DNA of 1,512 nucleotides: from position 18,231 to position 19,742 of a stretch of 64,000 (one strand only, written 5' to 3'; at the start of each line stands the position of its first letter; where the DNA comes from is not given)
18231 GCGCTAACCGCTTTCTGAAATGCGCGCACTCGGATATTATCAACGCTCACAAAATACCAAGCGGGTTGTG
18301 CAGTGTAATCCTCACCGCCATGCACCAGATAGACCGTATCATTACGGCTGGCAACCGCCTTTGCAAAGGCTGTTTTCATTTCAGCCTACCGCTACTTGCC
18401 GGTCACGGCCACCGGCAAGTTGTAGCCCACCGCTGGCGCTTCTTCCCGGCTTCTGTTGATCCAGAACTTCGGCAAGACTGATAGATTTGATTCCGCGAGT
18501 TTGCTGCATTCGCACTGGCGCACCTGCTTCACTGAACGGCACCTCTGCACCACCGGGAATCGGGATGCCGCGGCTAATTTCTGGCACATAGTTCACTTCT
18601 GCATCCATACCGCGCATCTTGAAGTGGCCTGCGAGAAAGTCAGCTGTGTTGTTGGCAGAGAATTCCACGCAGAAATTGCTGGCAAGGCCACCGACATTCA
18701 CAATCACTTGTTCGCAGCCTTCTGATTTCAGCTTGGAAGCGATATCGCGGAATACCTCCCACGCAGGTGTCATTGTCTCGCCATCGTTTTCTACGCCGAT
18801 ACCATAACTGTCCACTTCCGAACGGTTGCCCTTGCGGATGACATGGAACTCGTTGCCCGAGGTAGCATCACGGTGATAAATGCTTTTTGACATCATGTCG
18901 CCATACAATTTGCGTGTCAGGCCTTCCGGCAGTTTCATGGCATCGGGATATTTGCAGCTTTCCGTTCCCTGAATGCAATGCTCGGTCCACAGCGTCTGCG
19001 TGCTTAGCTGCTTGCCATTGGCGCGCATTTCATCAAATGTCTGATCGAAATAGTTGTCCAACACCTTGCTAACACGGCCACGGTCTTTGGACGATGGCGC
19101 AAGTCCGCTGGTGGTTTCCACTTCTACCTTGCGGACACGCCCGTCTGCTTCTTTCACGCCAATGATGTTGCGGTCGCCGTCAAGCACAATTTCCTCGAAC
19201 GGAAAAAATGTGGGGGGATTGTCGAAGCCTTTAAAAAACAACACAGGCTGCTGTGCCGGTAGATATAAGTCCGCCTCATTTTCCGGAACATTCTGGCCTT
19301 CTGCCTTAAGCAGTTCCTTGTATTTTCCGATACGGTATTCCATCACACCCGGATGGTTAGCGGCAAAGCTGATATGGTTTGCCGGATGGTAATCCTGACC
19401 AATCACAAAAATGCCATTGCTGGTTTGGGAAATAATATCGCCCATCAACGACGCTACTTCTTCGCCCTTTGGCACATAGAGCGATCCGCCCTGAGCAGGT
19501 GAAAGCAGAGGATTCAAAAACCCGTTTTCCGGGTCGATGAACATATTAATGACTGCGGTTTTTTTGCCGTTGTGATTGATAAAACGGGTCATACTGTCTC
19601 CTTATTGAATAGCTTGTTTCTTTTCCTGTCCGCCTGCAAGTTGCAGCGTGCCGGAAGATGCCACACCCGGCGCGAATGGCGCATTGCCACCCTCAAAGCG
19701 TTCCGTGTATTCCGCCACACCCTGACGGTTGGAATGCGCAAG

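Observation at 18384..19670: Two non-homologous NAD enzymes end in the same 22-residue tail: PG-x3-SG-x-LQLAGG-(Q/R)(E/D)(K/R)-x2-A-x2-stop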

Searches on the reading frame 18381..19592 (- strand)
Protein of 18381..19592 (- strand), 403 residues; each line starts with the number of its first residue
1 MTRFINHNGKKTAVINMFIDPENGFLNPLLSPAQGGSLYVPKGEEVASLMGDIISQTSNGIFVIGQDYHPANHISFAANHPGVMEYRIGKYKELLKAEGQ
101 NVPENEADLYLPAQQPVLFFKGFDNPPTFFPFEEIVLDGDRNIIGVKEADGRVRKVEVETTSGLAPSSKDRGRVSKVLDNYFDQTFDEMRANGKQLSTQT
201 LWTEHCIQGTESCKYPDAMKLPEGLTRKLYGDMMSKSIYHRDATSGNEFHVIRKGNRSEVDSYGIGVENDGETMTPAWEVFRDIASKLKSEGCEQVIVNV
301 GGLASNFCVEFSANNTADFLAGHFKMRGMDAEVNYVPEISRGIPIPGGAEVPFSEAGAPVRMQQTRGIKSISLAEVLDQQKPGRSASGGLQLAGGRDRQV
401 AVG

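Call 7: search_protein_families(library=pfam, proteins=[window:18381-19592:-], max_evalue=0.01)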
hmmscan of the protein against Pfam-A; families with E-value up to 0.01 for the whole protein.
window:18381-19592:- (403 aa): 0 families

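Call 9: find_homologous_proteins(query=window:18381-19592:-, max_evalue=0.001)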
Query window:18381-19592:- (403 aa): 143 proteins with E <= 0.001 among 4552 candidates; the best 120 are listed.
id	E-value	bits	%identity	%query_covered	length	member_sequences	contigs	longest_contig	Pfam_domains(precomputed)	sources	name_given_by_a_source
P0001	8.4e-251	850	92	100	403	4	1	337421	-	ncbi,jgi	jgi:nicotinamidase-related amidase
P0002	3.3e-198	677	75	100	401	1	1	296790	-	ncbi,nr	ncbi:MAG: hypothetical protein SFT92_08665 [Rickettsiales bacterium]|nr:hypothetical protein [Ricket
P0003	2.7e-195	667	73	99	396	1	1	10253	-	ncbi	-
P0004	3.7e-193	660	71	100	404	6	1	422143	-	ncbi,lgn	-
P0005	2.1e-171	589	68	94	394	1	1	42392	-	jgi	jgi:hypothetical protein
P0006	1.8e-170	586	67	96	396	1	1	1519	-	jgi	jgi:nicotinamidase-related amidase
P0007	2.7e-168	578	66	95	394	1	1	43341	-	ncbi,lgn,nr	ncbi:MAG: hypothetical protein GC185_09225 [Alphaproteobacteria bacterium]|nr:hypothetical protein [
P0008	6.6e-167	574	66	95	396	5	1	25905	-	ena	-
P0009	2.7e-165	569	65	95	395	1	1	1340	-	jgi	jgi:hypothetical protein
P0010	3.1e-164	565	65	92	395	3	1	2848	-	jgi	-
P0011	7.6e-164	564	65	95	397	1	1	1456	-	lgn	-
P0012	2.0e-163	562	62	99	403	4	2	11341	-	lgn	-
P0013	3.1e-163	562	62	99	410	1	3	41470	-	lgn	-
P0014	3.3e-163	562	65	93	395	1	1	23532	-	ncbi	-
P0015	4.5e-163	561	65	94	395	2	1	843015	-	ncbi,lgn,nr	ncbi:MAG: hypothetical protein PW788_12065 [Micavibrio sp.]|nr:hypothetical protein [Micavibrio sp.]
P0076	6.8e-107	376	47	100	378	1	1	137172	PF00857.27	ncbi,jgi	-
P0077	1.7e-101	359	48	97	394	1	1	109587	-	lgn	-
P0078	2.8e-98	348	45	94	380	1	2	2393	PF00857.27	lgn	-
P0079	8.2e-92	327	44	98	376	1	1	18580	-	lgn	-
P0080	4.1e-90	321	44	99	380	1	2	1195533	PF00857.27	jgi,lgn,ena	-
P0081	7.2e-84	300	41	96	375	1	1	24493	PF00857.27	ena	-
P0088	4.9e-51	192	38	87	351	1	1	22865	PF00857.27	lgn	-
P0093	1.2e-49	188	43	41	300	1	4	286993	PF00857.27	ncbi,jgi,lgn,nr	ncbi:MAG: isochorismatase family protein [Proteobacteria bacterium]|jgi:nicotinamidase/pyrazinamidas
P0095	2.8e-49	187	41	43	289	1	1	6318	PF00857.27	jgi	jgi:nicotinamidase/pyrazinamidase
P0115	5.1e-44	169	41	37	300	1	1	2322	PF00857.27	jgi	jgi:nicotinamidase/pyrazinamidase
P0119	1.8e-43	167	41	38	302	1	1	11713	PF00857.27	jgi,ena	jgi:nicotinamidase/pyrazinamidase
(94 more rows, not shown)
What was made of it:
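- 18381..19592 (-): Nicotinamidase (PncA-like, isochorismatase fold with insertions), 403 aa; carries the tail. Homologues carry PF00857 (call 9).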

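Call 13: find_related_loci(query=A1, collection=genome_contigs, flank=10000)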
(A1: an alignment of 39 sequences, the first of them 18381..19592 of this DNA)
Query A1 (403 aa) in genome_contigs; peptide patterns used: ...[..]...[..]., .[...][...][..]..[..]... (x = any residue, [..] = any of these).
77 stretches matched a pattern; 33 encode a relative of the query (tblastn E <= 1e-3); 32 distinct loci.
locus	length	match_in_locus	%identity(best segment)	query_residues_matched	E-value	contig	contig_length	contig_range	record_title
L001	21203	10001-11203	75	1-401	0e+0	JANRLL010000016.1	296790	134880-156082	MAG: Rickettsiales bacterium isolate bins.21 k141_3678131, whole genome shotgun sequence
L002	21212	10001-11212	71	1-403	0e+0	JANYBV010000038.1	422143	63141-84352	MAG: Alphaproteobacteria bacterium isolate 336R_metabinner_1_sub 336R_k141_1446081, whole genome shotgun sequence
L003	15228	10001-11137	66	6-386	5e-175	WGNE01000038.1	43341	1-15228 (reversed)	MAG: Alphaproteobacteria bacterium isolate RI_263 c_000000083719, whole genome shotgun sequence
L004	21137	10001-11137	65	8-387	8e-171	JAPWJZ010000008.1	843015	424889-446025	MAG: Micavibrio sp. isolate Chal_Metagen_Bin5 13143, whole genome shotgun sequence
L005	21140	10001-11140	65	8-388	2e-169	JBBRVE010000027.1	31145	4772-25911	MAG: Bdellovibrionales bacterium isolate La3_metabat2.091 La3_metabat2.091_K_1801901_L_31145_cov_13.0000, whole genome s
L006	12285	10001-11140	65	8-388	2e-168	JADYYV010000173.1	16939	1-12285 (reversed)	MAG: Alphaproteobacteria bacterium isolate SJ545 c_000000950303, whole genome shotgun sequence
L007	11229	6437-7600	63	10-398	9e-167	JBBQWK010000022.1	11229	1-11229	MAG: Alphaproteobacteria bacterium isolate Co_metawrap_2052 Cmw_2052_k141_29338769_length_11229_cov_8.0000, whole genome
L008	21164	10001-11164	62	10-398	2e-166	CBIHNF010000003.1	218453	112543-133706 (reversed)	MAG TPA_asm: uncultured Alphaproteobacteria bacterium isolate SRR18156212_concoct_42 genome assembly, contig: ERZ2733687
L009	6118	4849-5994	62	3-386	2e-164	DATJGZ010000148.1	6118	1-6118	MAG TPA_asm: Patescibacteria group bacterium isolate SMAG_U15499 k141_5865227, whole genome shotgun sequence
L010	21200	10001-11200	63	8-399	4e-163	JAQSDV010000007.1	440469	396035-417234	MAG: bacterium isolate D1-2020 MAG006 NODE_8_length_440469_cov_29.477131, whole genome shotgun sequence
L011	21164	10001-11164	64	8-390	6e-163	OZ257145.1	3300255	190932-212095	MAG: Alphaproteobacteria bacterium isolate 69972d1d-dbf9-468a-a7e1-338fb8fe1a5a genome assembly, chromosome: 1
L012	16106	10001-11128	63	8-384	1e-162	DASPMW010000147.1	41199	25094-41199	MAG TPA_asm: Patescibacteria group bacterium isolate SMAG_U12103 k141_175806, whole genome shotgun sequence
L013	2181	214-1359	62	3-386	1e-174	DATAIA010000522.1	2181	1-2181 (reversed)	MAG TPA_asm: Xanthobacteraceae bacterium isolate SMAG_U6871 k141_5187528, whole genome shotgun sequence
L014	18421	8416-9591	60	3-395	7e-161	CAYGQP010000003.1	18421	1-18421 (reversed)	MAG TPA_asm: uncultured Micavibrio sp. isolate ERP117304_co2_57 genome assembly, contig: NODE_2496_length_18421_cov_6.08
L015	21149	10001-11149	61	8-387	2e-160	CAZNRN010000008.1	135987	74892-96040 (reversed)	MAG TPA_asm: uncultured Micavibrio sp. isolate binchicken_co199_124 genome assembly, contig: NODE_159_length_135987_cov_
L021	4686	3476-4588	47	12-402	8e-108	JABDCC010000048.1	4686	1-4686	MAG: Alphaproteobacteria bacterium isolate BWOrgHeat_Nextera78_MAG7 3300020795.a:Ga0206962_1538, whole genome shotgun se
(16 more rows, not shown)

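Call 30: search_protein_families(library=ncbifam, proteins=[window:18381-19592:-], max_evalue=0.1)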
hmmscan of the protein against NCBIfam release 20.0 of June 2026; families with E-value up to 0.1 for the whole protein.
window:18381-19592:- (403 aa): 1 family
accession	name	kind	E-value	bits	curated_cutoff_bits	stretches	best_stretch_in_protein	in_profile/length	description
NF008623.0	PRK11609.1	equivalog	1.5e-13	51.1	174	2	34-91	17-75/213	bifunctional nicotinamidase/pyrazinamidase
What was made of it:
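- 18381..19592 (-): NCBIfam PRK11609 nicotinamidase 1.5e-13 (call 30).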

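Call 47: find_encoding_contigs(protein=P0001, flank=10000, max_places=1)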
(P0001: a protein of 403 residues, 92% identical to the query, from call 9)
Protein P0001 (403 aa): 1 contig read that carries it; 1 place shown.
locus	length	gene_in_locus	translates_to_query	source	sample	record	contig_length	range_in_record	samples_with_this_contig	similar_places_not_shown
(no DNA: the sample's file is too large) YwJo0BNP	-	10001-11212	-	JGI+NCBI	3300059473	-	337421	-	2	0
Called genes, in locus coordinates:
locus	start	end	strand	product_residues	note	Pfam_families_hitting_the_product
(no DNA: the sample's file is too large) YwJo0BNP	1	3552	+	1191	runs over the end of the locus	PF20432:Xre-like-HTH (faint), PF01381:HTH_3 (faint), PF13443:HTH_26 (faint), PF13560:HTH_31 (faint)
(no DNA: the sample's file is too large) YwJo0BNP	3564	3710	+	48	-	-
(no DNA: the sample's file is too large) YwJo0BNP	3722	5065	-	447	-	PF00180:Iso_dh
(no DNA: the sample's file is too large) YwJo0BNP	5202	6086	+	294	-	PF00497:SBP_bac_3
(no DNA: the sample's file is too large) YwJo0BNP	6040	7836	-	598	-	PF13231:PMT_2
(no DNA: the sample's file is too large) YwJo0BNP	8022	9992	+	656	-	PF17767:NAPRTase_N, PF02749:QRPTase_N (weak)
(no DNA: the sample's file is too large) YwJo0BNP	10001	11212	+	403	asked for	-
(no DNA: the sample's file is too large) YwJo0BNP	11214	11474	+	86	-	-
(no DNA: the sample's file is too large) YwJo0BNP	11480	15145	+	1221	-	PF00795:CN_hydrolase (weak), PF02540:NAD_synthase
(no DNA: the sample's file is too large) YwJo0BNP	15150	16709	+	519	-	-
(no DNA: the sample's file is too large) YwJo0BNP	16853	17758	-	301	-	PF00126:HTH_1, PF03466:LysR_substrate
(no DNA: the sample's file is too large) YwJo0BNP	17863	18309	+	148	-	PF07681:DoxX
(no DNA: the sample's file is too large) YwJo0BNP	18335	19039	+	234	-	PF02678:Pirin, PF17954:Pirin_C_2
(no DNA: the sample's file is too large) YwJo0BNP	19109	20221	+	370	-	PF00724:Oxidored_FMN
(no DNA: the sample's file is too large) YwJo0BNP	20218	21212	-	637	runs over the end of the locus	-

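Call 48: find_encoding_contigs(protein=P0076, flank=10000, max_places=1)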
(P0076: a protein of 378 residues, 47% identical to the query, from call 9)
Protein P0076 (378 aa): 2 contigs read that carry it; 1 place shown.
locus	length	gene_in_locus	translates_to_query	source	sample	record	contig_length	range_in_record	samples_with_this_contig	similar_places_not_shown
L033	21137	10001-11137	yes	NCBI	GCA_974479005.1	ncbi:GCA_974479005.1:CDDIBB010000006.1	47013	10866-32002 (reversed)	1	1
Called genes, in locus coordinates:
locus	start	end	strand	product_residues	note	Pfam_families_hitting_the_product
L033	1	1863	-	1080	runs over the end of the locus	-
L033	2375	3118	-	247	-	PF06314:ADC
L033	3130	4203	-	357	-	PF00724:Oxidored_FMN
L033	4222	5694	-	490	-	-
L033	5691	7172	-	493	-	-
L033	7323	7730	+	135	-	-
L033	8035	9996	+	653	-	PF17767:NAPRTase_N, PF02749:QRPTase_N (weak)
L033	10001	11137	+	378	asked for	PF00857:Isochorismatase (faint)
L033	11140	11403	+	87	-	-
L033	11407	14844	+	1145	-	PF00795:CN_hydrolase (weak), PF02540:NAD_synthase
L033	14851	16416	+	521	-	-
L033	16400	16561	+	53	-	-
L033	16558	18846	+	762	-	-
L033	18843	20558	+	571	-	PF00106:adh_short, PF01073:3Beta_HSD (weak), PF01370:Epimerase, PF02719:Polysacc_synt_2, PF03435:Sacchrp_dh_NADP (weak), PF04321:RmlD_sub_bind, PF13460:NAD_binding_10, PF16363:GDP_Man_Dehyd, +2 more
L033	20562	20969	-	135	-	PF13560:HTH_31 (weak), PF01381:HTH_3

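Call 49: find_encoding_contigs(protein=P0080, flank=10000, max_places=1)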
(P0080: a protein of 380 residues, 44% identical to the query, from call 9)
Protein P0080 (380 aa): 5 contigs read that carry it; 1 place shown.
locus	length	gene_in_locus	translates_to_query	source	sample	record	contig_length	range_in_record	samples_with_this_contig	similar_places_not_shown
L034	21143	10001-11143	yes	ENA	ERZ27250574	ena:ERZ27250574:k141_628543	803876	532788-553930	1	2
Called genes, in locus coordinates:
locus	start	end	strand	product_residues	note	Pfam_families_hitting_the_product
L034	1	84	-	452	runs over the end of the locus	PF01266:DAO, PF03486:HI0933_like (faint), PF07992:Pyr_redox_2 (faint), PF13450:NAD_binding_8 (weak), PF13454:NAD_binding_9 (faint)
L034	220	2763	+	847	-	PF00389:2-Hacid_dh (faint), PF02826:2-Hacid_dh_C, PF03446:NAD_binding_2 (faint), PF00155:Aminotran_1_2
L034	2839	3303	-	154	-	PF00011:HSP20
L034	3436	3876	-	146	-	PF15542:Ntox50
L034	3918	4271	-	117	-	PF01042:Ribonuc_L-PSP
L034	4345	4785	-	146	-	-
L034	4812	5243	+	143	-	PF07370:DUF1489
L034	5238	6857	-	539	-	PF28550:DUF8436, PF01494:FAD_binding_3 (faint), PF01266:DAO (faint), PF07992:Pyr_redox_2 (weak), PF13738:Pyr_redox_3 (weak), PF21688:FAD-depend_C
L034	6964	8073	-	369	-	PF13793:Pribosyltran_N, PF00156:Pribosyltran, PF14572:Pribosyl_synth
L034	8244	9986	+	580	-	PF17767:NAPRTase_N, PF04095:NAPRTase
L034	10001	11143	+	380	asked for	PF00857:Isochorismatase (faint)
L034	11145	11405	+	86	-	-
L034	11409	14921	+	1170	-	PF00795:CN_hydrolase (weak), PF02540:NAD_synthase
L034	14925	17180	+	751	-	-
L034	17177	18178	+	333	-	PF00106:adh_short, PF01073:3Beta_HSD (weak), PF01370:Epimerase, PF02719:Polysacc_synt_2 (weak), PF03435:Sacchrp_dh_NADP, PF04321:RmlD_sub_bind, PF13460:NAD_binding_10, PF16363:GDP_Man_Dehyd, +3 more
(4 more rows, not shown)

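Call 50: find_encoding_contigs(protein=P0077, flank=10000, max_places=1)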
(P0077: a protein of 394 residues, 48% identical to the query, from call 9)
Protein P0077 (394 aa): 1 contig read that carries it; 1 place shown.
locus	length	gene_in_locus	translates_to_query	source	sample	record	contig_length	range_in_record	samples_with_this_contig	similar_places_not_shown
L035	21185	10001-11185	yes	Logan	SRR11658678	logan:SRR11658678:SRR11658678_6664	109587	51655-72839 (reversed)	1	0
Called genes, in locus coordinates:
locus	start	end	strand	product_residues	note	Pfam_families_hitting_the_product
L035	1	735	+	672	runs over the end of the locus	PF07715:Plug, PF00593:TonB_dep_Rec_b-barrel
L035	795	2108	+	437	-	PF01436:NHL (faint), PF23500:DUF7133, PF22807:TrAA12, PF07995:GSDH, PF22807:TrAA12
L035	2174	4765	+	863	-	PF02441:Flavoprotein, PF04127:DFP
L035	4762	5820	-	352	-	PF05742:TANGO2 (weak)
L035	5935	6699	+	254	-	-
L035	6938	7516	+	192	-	-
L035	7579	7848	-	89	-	PF06961:DUF1294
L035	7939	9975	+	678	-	PF17767:NAPRTase_N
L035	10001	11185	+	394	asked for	-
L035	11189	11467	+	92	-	-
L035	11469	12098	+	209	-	PF02464:CinA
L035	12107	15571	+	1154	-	PF00795:CN_hydrolase, PF02540:NAD_synthase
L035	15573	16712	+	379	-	PF14572:Pribosyl_synth (weak)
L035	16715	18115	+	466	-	-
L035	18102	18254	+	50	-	-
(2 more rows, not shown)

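Call 56: search_protein_families(library=phrogs, proteins=[window:18381-19592:-], max_evalue=0.01)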
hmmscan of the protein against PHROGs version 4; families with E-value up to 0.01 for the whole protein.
window:18381-19592:- (403 aa): 0 families

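Call 58: find_related_loci(query=A1, collection=metagenome_contigs, flank=10000)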
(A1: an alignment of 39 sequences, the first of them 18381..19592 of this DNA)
Query A1 (403 aa) in metagenome_contigs; peptide patterns used: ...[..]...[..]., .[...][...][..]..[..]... (x = any residue, [..] = any of these).
91 stretches matched a pattern; 17 encode a relative of the query (tblastn E <= 1e-3); 17 distinct loci.
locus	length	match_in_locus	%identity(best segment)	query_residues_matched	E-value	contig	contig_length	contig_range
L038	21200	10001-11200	62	1-400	1e-167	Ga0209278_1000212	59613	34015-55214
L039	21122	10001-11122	65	3-377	6e-166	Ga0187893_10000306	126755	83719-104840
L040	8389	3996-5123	63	8-384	5e-163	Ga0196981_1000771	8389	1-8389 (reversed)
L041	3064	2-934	63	72-384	3e-139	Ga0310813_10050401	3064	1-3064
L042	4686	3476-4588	47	12-402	3e-108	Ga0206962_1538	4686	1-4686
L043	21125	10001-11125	44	5-403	9e-99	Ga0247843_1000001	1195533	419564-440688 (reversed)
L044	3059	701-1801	43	12-400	2e-99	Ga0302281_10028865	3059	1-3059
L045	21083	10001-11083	44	4-390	3e-95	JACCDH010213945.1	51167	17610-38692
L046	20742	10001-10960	34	12-387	6e-54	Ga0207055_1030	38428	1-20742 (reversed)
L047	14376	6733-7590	33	1-344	2e-53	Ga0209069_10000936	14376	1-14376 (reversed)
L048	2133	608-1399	45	13-362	6e-35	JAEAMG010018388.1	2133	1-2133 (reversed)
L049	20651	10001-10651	43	12-344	4e-31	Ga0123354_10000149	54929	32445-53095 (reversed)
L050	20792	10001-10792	42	11-364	1e-30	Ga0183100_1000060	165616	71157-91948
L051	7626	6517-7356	37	12-377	3e-30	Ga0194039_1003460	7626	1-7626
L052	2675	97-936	37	12-377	2e-30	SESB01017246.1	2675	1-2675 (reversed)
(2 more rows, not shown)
